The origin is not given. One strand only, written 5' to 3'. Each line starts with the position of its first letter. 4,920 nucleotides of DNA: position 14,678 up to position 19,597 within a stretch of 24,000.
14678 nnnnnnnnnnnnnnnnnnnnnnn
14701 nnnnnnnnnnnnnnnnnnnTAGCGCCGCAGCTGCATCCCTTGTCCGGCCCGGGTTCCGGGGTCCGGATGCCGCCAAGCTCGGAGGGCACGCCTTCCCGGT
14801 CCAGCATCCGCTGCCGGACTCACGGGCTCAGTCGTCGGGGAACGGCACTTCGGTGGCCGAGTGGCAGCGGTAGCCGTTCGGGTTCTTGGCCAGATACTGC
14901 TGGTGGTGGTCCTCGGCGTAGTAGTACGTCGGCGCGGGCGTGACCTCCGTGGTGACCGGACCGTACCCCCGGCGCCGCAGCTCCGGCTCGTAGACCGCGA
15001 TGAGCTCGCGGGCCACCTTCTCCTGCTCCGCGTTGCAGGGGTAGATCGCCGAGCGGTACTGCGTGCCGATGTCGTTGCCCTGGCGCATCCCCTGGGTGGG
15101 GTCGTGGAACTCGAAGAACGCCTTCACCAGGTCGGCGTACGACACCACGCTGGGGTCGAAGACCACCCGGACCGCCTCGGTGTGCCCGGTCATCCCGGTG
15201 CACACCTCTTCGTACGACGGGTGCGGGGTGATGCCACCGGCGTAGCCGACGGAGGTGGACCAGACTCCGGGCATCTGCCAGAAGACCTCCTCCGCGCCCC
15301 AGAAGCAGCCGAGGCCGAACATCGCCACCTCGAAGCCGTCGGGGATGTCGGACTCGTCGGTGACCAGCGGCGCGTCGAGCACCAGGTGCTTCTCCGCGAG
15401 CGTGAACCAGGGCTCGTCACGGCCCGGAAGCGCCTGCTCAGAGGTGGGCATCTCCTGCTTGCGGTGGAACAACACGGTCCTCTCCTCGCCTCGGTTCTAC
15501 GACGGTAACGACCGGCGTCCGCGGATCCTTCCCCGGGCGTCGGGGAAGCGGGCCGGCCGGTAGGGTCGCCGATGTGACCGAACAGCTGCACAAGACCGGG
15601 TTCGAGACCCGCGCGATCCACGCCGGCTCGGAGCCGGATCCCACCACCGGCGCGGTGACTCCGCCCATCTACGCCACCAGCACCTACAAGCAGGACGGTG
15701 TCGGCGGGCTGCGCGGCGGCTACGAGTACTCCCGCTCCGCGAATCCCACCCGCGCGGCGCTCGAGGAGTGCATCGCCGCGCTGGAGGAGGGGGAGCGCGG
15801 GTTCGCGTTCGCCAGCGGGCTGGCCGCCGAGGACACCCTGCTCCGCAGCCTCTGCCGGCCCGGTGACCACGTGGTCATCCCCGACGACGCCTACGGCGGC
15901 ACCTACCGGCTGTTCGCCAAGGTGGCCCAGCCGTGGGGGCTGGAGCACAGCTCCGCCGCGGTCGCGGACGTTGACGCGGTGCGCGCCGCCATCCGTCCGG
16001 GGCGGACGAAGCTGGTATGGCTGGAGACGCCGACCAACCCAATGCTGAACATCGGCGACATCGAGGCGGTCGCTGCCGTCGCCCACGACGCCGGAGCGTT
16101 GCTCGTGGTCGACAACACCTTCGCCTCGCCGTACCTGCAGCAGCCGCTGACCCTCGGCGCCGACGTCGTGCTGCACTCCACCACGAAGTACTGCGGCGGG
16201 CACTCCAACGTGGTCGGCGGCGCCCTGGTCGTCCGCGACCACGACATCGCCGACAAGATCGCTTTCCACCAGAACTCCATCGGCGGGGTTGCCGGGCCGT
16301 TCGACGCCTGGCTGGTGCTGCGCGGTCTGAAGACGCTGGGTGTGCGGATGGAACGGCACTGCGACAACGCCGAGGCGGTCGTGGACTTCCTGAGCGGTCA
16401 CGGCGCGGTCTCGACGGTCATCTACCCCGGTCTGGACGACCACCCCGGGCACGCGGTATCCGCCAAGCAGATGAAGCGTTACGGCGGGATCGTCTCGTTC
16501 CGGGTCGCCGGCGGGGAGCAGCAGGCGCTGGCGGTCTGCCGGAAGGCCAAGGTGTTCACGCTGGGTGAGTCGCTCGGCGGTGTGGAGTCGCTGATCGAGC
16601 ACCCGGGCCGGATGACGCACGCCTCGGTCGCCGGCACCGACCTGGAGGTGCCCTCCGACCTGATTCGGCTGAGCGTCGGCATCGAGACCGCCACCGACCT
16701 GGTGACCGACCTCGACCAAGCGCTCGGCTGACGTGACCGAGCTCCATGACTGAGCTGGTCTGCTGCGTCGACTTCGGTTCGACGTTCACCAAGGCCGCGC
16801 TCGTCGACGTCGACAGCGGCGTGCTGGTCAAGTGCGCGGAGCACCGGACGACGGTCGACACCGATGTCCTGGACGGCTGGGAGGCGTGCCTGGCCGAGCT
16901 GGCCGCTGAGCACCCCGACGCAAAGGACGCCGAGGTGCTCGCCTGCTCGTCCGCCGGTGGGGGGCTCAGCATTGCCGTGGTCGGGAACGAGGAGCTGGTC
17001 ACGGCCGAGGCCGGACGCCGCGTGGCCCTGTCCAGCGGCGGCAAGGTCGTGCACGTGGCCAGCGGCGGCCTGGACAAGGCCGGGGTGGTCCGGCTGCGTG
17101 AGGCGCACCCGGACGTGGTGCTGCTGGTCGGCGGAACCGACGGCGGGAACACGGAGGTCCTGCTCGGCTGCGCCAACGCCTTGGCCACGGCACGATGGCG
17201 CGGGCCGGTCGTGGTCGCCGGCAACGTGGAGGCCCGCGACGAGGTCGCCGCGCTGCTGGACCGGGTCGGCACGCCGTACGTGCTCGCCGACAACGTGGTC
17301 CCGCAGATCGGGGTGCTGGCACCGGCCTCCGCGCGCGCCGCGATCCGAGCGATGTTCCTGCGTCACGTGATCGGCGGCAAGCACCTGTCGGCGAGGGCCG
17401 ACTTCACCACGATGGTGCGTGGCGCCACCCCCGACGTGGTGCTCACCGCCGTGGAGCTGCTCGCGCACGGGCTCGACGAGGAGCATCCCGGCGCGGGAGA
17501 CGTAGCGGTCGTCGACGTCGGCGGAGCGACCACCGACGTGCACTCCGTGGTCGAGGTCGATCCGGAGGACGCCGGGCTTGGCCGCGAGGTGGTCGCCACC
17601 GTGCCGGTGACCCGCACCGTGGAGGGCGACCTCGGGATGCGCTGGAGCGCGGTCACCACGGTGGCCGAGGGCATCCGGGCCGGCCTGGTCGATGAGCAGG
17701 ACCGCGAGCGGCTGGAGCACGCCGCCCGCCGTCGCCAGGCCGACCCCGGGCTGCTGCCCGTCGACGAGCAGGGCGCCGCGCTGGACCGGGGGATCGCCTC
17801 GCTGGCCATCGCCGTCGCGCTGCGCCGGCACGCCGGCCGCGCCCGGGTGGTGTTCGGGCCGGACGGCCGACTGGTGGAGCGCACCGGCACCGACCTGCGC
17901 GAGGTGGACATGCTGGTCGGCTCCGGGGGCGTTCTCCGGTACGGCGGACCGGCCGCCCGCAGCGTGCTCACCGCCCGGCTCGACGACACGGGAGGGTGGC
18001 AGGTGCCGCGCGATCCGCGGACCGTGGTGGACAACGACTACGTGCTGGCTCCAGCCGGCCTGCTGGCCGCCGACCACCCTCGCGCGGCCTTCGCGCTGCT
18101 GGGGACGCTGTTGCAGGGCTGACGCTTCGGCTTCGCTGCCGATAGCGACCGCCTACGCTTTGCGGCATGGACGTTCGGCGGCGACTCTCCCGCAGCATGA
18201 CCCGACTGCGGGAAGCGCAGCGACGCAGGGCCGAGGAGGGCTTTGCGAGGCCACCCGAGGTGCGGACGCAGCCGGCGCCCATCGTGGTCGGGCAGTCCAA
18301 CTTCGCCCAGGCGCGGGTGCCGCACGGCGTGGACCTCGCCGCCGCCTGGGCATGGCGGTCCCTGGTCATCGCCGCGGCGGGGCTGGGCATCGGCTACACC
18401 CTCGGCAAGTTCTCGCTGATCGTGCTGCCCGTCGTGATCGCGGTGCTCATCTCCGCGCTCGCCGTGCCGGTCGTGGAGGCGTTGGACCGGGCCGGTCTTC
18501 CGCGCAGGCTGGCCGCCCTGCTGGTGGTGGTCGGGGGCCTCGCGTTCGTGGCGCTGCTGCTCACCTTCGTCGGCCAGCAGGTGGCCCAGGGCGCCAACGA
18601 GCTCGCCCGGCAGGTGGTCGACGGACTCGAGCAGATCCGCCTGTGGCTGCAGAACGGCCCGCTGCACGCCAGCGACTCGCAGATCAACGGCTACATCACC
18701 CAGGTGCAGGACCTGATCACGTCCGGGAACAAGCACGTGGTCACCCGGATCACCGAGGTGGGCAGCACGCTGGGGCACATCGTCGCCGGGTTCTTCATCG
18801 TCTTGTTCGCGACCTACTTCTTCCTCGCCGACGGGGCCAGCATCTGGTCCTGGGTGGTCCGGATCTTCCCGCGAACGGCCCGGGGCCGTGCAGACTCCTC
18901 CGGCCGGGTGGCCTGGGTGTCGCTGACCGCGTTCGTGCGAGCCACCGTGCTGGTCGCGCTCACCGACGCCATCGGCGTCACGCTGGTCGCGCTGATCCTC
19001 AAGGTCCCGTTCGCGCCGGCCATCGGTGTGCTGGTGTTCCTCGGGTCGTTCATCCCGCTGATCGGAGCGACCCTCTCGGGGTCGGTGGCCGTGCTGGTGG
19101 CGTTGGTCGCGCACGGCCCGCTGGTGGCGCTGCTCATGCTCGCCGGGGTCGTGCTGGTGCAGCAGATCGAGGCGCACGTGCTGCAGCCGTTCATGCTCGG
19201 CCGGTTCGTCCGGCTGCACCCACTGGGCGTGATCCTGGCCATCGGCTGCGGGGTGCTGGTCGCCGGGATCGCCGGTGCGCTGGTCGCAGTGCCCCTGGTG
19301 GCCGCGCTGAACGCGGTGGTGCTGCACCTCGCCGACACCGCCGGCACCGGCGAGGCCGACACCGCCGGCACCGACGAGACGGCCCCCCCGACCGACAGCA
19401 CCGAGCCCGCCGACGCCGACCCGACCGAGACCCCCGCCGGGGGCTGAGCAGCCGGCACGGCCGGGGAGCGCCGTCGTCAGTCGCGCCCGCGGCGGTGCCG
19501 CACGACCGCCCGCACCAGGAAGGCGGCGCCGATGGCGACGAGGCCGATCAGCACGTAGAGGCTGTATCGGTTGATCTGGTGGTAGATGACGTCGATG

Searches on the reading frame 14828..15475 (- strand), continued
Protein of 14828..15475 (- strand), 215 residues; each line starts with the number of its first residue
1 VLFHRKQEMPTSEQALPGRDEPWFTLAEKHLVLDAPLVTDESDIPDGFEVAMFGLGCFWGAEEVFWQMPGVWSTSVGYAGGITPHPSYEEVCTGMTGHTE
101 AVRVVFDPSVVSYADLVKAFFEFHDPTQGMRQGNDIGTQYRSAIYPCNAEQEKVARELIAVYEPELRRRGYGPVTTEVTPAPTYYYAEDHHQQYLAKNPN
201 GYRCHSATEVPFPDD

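Call 99: search_protein_families(library=pfam, alignment_id=A3, max_evalue=0.00001)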
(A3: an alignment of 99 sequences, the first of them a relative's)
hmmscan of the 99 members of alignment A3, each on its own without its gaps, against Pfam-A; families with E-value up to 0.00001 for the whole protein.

A. member 1, L081:10851-11621:+ (257 aa): 1 family
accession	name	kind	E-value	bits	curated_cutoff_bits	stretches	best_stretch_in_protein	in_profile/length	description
PF12697.13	Abhydrolase_6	-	2e-11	45.4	26.3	1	13-226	27-207/217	Alpha/beta hydrolase family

B. families by the number of members that match (of 99 scanned): 65 families (the first 25 are shown)
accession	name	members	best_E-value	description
PF03795.20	YCII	15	1.4e-12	YCII-related domain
PF03109.22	ABC1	5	1e-51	ABC1 atypical kinase-like domain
PF18029.7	Glyoxalase_6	5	3.5e-35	Glyoxalase-like domain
PF01266.30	DAO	3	2.3e-59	FAD dependent oxidoreductase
PF03808.19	Glyco_tran_WecG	3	3.4e-38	Glycosyl transferase WecG/TagA/CpsF family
PF03780.18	Asp23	3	1.1e-29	Asp23 family, cell envelope-related function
PF07992.20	Pyr_redox_2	3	5e-09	Pyridine nucleotide-disulphide oxidoreductase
PF04542.20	Sigma70_r2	2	4.3e-19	Sigma-70 region 2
PF00583.31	Acetyltransf_1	2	9.7e-19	Acetyltransferase (GNAT) family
PF08281.18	Sigma70_r4_2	2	1.3e-13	Sigma-70, region 4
PF02837.24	Glyco_hydro_2_N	2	3.2e-13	Glycosyl hydrolases family 2, sugar binding domain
PF13508.13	Acetyltransf_7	2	3.6e-12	Acetyltransferase (GNAT) domain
PF12768.13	Rax2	2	6.8e-12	Rax2 C-terminal beta propeller domain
PF01850.27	PIN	2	1.7e-08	PIN domain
PF04545.22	Sigma70_r4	2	3.1e-08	Sigma-70, region 4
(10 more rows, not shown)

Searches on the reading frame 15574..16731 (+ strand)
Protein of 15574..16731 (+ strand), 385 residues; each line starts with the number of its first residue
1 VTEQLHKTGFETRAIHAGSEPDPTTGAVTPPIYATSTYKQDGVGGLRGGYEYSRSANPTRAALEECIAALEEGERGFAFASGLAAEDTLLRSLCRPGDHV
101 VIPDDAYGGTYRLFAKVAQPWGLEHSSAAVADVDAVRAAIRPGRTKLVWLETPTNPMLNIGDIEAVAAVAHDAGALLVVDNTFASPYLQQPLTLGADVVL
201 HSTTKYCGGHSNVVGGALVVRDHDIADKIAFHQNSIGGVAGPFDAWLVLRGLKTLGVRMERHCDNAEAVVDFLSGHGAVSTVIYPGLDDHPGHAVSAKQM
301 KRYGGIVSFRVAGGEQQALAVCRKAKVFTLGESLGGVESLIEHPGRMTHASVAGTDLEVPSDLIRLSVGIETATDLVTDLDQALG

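Call 14: search_protein_families(library=pfam, proteins=[window:15574-16731:+], max_evalue=0.01)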
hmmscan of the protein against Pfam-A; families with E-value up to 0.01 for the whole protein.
window:15574-16731:+ (385 aa): 5 families
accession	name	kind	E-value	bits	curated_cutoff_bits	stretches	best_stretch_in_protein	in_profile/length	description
PF01053.26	Cys_Met_Meta_PP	-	9e-143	475.9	27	1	11-384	1-380/381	Cys/Met metabolism PLP-dependent enzyme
PF01212.27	Beta_elim_lyase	-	3.1e-09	37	27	1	56-267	30-259/288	Beta-eliminating lyase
PF00155.27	Aminotran_1_2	-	7.2e-07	29.2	19.7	1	60-185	44-190/361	Aminotransferase class I and II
PF00266.25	Aminotran_5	-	0.00015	21.3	21.5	1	92-208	84-204/371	Aminotransferase class-V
PF01041.23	DegT_DnrJ_EryC1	-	0.0022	17.7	19.8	1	58-230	24-196/360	DegT/DnrJ/EryC1/StrS aminotransferase family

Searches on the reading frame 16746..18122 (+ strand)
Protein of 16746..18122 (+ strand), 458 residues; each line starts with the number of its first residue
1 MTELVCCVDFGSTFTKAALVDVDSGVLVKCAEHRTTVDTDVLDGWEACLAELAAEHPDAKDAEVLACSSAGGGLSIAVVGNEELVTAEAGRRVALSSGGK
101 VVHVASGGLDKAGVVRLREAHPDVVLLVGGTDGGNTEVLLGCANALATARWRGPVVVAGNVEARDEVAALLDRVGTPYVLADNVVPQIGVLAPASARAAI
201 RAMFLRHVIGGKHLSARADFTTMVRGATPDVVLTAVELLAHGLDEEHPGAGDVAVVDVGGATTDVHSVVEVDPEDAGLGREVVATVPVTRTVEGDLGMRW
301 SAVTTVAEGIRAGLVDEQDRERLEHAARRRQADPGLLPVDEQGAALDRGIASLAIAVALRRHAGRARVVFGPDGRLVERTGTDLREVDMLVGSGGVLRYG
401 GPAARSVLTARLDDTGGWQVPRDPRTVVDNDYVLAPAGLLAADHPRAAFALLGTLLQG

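Call 14: search_protein_families(library=pfam, proteins=[window:16746-18122:+], max_evalue=0.01)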
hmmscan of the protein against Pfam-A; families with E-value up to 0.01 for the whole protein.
window:16746-18122:+ (458 aa): 1 family
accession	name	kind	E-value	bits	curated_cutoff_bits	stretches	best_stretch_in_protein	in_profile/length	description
PF13941.12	MutL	-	7.2e-145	483.6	27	1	6-452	2-446/450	MutL protein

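Call 64: search_protein_families(library=ncbifam, proteins=[window:16746-18122:+], max_evalue=0.01)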
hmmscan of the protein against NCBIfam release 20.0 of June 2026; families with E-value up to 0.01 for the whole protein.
window:16746-18122:+ (458 aa): 3 families
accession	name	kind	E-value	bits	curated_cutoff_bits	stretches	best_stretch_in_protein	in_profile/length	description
NF040745.1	accessory_GlmL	equivalog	1.1e-112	377.2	475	1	7-452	3-453/459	methylaspartate mutase accessory protein GlmL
TIGR01319.1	glmL_fam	subfamily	4.1e-80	269.9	204.05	1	8-449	1-448/456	GlmL family protein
NF040744.1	ornith_Or-4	equivalog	5e-70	236.3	600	1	10-454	8-445/448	GlmL-related ornithine degradation protein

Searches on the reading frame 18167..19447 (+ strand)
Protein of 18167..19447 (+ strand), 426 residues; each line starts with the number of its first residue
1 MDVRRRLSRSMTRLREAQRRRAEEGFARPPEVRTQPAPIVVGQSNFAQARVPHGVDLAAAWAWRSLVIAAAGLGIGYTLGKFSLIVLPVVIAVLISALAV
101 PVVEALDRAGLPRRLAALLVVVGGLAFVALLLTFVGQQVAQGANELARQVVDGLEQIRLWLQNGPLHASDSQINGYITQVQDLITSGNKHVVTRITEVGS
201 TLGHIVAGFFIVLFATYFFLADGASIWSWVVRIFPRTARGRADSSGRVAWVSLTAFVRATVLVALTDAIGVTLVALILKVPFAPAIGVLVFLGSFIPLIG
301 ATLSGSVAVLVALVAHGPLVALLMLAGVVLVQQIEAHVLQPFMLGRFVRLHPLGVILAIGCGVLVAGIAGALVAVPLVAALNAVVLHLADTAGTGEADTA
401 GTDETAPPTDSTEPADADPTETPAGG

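Call 14: search_protein_families(library=pfam, proteins=[window:18167-19447:+], max_evalue=0.01)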
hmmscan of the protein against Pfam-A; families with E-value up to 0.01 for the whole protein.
window:18167-19447:+ (426 aa): 1 family
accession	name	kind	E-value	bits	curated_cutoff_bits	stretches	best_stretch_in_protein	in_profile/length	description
PF01594.21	AI-2E_transport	-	7.2e-53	180.3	34.3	1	71-387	10-325/327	AI-2E family transporter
